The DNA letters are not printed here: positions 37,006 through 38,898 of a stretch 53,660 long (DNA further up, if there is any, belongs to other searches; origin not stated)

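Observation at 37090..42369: Autonomous three-gene cassette: TerB-N/TerB-C protein + DUF2791-type ATPase + Lhr-like DExH helicase (Shango-like candidate anti-phage system)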

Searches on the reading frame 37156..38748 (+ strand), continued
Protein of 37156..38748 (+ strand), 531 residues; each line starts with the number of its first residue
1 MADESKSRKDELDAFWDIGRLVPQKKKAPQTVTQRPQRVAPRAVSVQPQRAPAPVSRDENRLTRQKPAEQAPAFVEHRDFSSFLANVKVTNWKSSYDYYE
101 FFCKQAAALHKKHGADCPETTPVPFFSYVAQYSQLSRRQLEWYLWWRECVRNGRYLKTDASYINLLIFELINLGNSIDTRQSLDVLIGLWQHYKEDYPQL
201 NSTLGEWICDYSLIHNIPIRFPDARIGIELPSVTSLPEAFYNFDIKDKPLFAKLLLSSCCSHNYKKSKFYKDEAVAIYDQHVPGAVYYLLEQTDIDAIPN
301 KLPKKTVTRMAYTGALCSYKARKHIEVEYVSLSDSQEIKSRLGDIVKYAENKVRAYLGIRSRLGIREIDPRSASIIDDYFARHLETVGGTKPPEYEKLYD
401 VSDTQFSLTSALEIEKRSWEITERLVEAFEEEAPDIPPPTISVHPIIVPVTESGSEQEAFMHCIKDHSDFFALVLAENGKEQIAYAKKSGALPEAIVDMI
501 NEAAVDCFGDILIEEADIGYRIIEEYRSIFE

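Call 49: search_solved_structures(query=window:37156-38748:+, max_evalue=1)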
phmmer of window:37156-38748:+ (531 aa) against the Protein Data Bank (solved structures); distinct sequences matched with E-value up to 1: 0.

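Call 60: predict_structure(alignment_id=A2)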
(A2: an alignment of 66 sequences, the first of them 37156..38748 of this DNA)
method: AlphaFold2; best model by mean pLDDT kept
length: 531 residues; sequences in the alignment: 66
mean_pLDDT: 85.7   pTM: 0.64
mean pLDDT of the five models: 85.7, 84.9, 84.0, 83.9, 83.7
residues with pLDDT >= 90: 356; 70-90: 69; 50-70: 74; < 50: 32
segments of 3 or more residues with pLDDT < 50: 387-390, 400-403, 437-450
pLDDT, mean of each block of 10 residues (from residue 1): 65 72 62 53 59 53 63 92 96 83 95 82 89 94 96 96 97 96 98 96 97 97 95 96 96 95 96 95 98 93 96 91 96 92 97 94 94 97 68 51 65 87 78 47 45 78 96 97 97 97 95 96 93 80
secondary structure, 60 per line:
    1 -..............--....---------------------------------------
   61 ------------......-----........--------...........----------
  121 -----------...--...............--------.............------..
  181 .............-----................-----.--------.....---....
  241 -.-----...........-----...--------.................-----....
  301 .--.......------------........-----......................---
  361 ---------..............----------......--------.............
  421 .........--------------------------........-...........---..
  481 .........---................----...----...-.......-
elements in order: H2-15 H18-21 E73-78 E84-91 H100-110 H137-151 H160-172 H179-193 H199-214 H229-233 H237-240 H248-258 H275-291 H297-301 E304-310 E323-330 H336-357 H370-383 H394-399 H408-429 H456-463 H465-475 H479-489 H493-508 E513-515 E520-522 H524-530

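Call 68: fold_search(model_id=the predicted structure, library=pdb)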
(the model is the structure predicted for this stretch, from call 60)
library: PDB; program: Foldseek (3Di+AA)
matches with E <= 10: 140; with E <= 0.001: 0
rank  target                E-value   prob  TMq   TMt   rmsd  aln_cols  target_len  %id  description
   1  7qtt_a                1.2e+00  0.08  0.11  0.04  24.1       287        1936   10  Structural organization of a late activated human spliceosome (Baqr, core region) (released 2023-05-10)
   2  4dr0_A                1.4e+00  0.05  0.09  0.15  20.3       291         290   10  Crystal structure of Bacillus subtilis dimanganese(II) NrdF (released 2012-04-11)
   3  9by2_C                1.5e+00  0.04  0.09  0.15  21.1       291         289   11  Consensus full-complex model for product condition of Bacillus subtilis ribonucleotide reductase complex (released 2025-03-19)
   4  6wcz_B                1.5e+00  0.03  0.08  0.05  11.7       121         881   11  CryoEM structure of full-length ZIKV NS5-hSTAT2 complex (released 2020-07-08)
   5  9bwx_C                1.7e+00  0.04  0.09  0.15  20.1       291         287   10  Consensus full-complex model for preturnover condition of Bacillus subtilis ribonucleotide reductase complex (released 2025-03-19)
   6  7abg_A                1.7e+00  0.04  0.10  0.04  19.5       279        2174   14  Human pre-Bact-1 spliceosome (released 2020-12-23)
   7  5ccv_B                1.8e+00  0.03  0.10  0.07  22.6       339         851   10  Crystal structure of full-length NS5 from dengue virus type 3 (released 2016-02-03)
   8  6izy                  2.1e+00  0.03  0.09  0.08  22.4       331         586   11  The RNA-dependent RNA polymerase domain of dengue 2 NS5 (released 2019-12-25)
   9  6w08_B                2.1e+00  0.02  0.07  0.10  25.9       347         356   10  Crystal Structure of Motility Associated Killing Factor E from Vibrio cholerae (released 2020-03-11)
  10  7xd9_A                2.2e+00  0.07  0.09  0.08  10.9       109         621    8  Crystal Structure of Dengue Virus serotype 2 (DENV2) Polymerase Elongation Complex (CTP Form) (released 2022-12-21)
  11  8t12_B                2.2e+00  0.07  0.09  0.06  11.4       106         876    7  Cryo-EM structure of DENV2 NS5 in complex with human STAT2 with the N-terminal domain of STAT2 ordered. (released 2024-01-17)
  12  4mtp_C                2.4e+00  0.06  0.10  0.09  11.6       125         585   13  RdRp from Japanesese Encephalitis Virus (released 2013-12-25)
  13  6qsn_B                2.4e+00  0.03  0.10  0.07  20.0       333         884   11  Crystal structure of Yellow fever virus polymerase NS5A (released 2019-10-16)
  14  7hkg                  2.6e+00  0.02  0.08  0.08  22.6       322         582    9  Group deposition for crystallographic fragment screening of the NS5 RNA-dependent RNA polymerase from Dengue virus serot (released 2024-10-30)
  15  2hfz                  2.7e+00  0.03  0.11  0.10  17.5       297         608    7  Crystal structure of RNA dependent RNA polymerase domain from West Nile virus (released 2007-02-06)
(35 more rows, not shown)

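Call 70: search_protein_families(library=pfam, proteins=[window:37156-38748:+], max_evalue=10)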
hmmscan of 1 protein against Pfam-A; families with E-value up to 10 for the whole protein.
window:37156-38748:+ (531 aa): 2 families
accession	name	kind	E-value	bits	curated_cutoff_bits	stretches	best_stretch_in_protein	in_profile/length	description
PF13208.11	TerB_N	-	6.3e-16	59.2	25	1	97-223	29-143/207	TerB N-terminal domain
PF15615.11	TerB_C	-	8.8e-07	29.7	26.3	1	421-528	34-145/148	TerB-C domain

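Call 71: search_protein_families(library=phrogs, proteins=[window:37156-38748:+], max_evalue=0.001)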
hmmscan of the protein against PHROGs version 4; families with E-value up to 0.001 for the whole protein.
window:37156-38748:+ (531 aa): 0 families

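Call 76: search_protein_representatives(alignment_id=A2)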
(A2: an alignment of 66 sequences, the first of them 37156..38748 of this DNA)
Query: 66 sequences, 542 profile positions. Proteins with E-value up to 0.001 (for the whole library): 3155; up to 1e-10: 2328; up to 1e-30: 938. The best 150 are listed.
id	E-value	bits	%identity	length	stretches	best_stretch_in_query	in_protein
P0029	1.3e-212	724.0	-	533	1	5-538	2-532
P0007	2.5e-212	723.0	-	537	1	1-539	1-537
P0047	1.0e-198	678.1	-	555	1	7-539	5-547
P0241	1.2e-198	677.9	-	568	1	3-539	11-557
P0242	1.2e-198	677.9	-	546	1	5-540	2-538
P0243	2.6e-194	663.6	-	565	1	5-538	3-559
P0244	1.3e-193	661.3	-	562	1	3-539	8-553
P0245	2.4e-189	647.2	-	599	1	4-540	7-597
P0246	8.1e-187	638.9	-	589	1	2-540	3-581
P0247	5.5e-186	636.1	-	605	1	3-538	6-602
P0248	3.6e-185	633.4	-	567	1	1-540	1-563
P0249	2.5e-184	630.6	-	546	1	5-540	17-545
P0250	8.1e-184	629.0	-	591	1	1-540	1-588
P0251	2.5e-183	627.3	-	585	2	62-447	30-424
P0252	7.2e-182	622.5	-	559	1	6-540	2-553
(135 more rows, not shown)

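Call 87: list_cluster_members(proteins=[P0001, P0029, P0040, P0057, P0119])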
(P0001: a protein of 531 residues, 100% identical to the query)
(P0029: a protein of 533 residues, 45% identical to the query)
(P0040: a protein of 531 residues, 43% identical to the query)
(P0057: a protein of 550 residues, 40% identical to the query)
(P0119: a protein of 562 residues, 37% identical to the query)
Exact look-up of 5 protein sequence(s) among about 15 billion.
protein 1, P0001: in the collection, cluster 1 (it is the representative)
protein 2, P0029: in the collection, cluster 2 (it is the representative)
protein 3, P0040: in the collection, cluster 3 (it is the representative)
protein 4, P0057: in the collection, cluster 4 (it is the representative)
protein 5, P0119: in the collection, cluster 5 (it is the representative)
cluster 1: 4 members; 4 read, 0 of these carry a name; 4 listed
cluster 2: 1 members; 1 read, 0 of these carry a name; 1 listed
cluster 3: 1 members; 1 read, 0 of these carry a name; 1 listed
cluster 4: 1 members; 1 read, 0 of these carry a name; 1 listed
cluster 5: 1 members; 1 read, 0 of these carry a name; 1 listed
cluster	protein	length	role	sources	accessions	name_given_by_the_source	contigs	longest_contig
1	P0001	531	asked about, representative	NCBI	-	-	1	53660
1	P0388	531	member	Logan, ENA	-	-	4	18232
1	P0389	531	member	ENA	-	-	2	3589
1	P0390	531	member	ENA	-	-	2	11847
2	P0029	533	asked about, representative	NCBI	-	-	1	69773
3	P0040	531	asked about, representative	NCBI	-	-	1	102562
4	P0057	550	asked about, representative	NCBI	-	-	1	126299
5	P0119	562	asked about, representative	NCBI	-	-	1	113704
